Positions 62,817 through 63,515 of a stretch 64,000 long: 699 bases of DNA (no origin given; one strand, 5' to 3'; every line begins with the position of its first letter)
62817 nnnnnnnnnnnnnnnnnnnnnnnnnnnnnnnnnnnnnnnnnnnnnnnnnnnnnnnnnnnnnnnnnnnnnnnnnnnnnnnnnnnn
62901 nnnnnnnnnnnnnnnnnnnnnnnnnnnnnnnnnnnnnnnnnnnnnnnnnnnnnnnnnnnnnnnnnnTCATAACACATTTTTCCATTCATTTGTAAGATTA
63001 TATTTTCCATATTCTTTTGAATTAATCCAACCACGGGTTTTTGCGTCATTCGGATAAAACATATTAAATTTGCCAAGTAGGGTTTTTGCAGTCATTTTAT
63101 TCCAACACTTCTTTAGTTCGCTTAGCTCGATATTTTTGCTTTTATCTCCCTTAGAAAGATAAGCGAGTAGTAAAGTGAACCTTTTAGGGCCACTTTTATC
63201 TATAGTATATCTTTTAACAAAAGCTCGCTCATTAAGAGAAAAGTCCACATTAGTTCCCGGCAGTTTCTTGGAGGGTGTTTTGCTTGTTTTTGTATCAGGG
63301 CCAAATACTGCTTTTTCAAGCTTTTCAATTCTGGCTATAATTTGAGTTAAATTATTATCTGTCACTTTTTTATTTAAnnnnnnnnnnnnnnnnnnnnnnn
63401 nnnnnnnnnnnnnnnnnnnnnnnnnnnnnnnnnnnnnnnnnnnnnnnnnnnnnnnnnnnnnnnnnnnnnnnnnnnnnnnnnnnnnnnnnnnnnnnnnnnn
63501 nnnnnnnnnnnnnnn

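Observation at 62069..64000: AT-rich island with three uncharacterised co-oriented genes, two of them tandem paralogs, at the 3' edge of the window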

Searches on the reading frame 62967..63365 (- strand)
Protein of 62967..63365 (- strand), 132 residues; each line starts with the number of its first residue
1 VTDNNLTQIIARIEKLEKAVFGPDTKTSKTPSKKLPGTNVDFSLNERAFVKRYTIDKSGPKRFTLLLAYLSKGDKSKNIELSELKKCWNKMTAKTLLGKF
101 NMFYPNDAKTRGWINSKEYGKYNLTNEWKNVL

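Call 4: search_protein_families(library=pfam, proteins=[window:62967-63365:-], max_evalue=1)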
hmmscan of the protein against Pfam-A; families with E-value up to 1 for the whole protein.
window:62967-63365:- (132 aa): 1 family
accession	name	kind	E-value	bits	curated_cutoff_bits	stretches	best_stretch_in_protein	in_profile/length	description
PF18121.7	TFA2_Winged_2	-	0.18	11.9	26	1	66-90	6-29/60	TFA2 Winged helix domain 2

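Call 5: search_protein_families(library=padloc, proteins=[window:62967-63365:-], max_evalue=1)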
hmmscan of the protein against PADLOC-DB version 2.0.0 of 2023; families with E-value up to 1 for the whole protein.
window:62967-63365:- (132 aa): 0 families

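Call 6: search_protein_families(library=ncbifam, proteins=[window:62967-63365:-], max_evalue=1)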
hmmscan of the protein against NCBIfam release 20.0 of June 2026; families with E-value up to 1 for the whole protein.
window:62967-63365:- (132 aa): 0 families

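Call 12: find_homologous_proteins(query=window:62967-63365:-)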
Query window:62967-63365:- (132 aa): 240 proteins with E <= 0.001 among 260 candidates; the best 120 are listed.
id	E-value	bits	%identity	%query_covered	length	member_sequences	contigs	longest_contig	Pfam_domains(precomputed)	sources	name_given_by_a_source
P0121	9.9e-82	290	100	100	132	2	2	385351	-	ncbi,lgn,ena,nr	ncbi:MAG TPA: hypothetical protein VMW41_02015 [Candidatus Bathyarchaeia archaeon]|nr:hypothetical p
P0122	1.1e-62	228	82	100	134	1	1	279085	-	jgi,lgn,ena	-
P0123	1.3e-60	221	78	100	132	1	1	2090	-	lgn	-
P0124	1.3e-60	221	77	100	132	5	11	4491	-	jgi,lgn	-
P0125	1.4e-60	221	79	100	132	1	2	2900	-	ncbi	-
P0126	1.8e-60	221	78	100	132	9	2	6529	-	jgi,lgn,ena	-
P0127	1.2e-59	218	77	100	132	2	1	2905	-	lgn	-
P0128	9.7e-59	215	76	100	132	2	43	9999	-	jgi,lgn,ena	-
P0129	2.1e-58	214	75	100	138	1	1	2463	-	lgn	-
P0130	2.4e-58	214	77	100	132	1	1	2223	-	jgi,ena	-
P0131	5.6e-58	213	74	100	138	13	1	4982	-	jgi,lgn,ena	-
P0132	6.2e-58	213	76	100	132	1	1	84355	-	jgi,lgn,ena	-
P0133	8.4e-58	212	75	100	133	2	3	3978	-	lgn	-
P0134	1.8e-57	211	74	100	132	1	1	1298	-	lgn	-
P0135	3.3e-57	210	76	100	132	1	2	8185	-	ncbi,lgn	-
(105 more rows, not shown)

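Call 26: search_solved_structures(query=A2, max_evalue=10, show_alignments=2)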
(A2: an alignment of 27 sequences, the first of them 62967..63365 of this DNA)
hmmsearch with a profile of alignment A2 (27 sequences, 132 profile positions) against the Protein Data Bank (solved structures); distinct sequences matched with E-value up to 10: 0.

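Call 56: predict_structure(alignment_id=A5)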
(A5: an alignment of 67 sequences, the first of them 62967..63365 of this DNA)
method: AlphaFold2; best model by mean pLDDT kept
length: 132 residues; sequences in the alignment: 67
mean_pLDDT: 59.1   pTM: 0.49
mean pLDDT of the five models: 59.1, 50.4, 48.9, 47.5, 40.2
residues with pLDDT >= 90: 0; 70-90: 27; 50-70: 72; < 50: 33
segments of 3 or more residues with pLDDT < 50: 24-40, 90-103
pLDDT, mean of each block of 10 residues (from residue 1): 59 66 47 38 70 72 71 68 61 34 52 64 66 58
secondary structure, 60 per line:
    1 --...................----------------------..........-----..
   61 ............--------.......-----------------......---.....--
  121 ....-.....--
elements in order: H3-21 H44-53 H59-72 H81-87 H105-110 E114-118 E121-124 H126-130

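Call 83: search_solved_structures(query=A10, max_evalue=10, show_alignments=3)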
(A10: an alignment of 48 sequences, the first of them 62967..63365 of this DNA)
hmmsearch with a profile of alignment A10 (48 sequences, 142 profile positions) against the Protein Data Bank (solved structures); distinct sequences matched with E-value up to 10: 0.

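Call 84: search_protein_families(library=pfam, alignment_id=A10, max_evalue=0.05)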
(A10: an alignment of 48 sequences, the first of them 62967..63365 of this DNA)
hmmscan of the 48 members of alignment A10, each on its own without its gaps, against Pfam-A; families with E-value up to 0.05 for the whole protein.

A. member 1, window:62967-63365:- (132 aa): 0 families

B. families by the number of members that match (of 48 scanned): 8 families
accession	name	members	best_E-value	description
PF16720.10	Albumin_I_a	1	0.0042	Albumin I chain a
PF16713.10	EAGR_box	1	0.023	Enriched in aromatic and glycine Residues box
PF12451.13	VPS11_C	1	0.033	Vacuolar protein sorting protein 11 C terminal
PF13627.12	LptM_cons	1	0.033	LPS-assembly lipoprotein LptM, conserved region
PF00457.24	Glyco_hydro_11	1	0.034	Glycosyl hydrolases family 11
PF06780.16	Erp_C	1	0.038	Erp protein C-terminus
PF25625.1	PH_NISCH_C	1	0.042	Nischarin, C-terminal PH domain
PF22215.1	MLKL_N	1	0.043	Mixed lineage kinase domain-like N-terminal domain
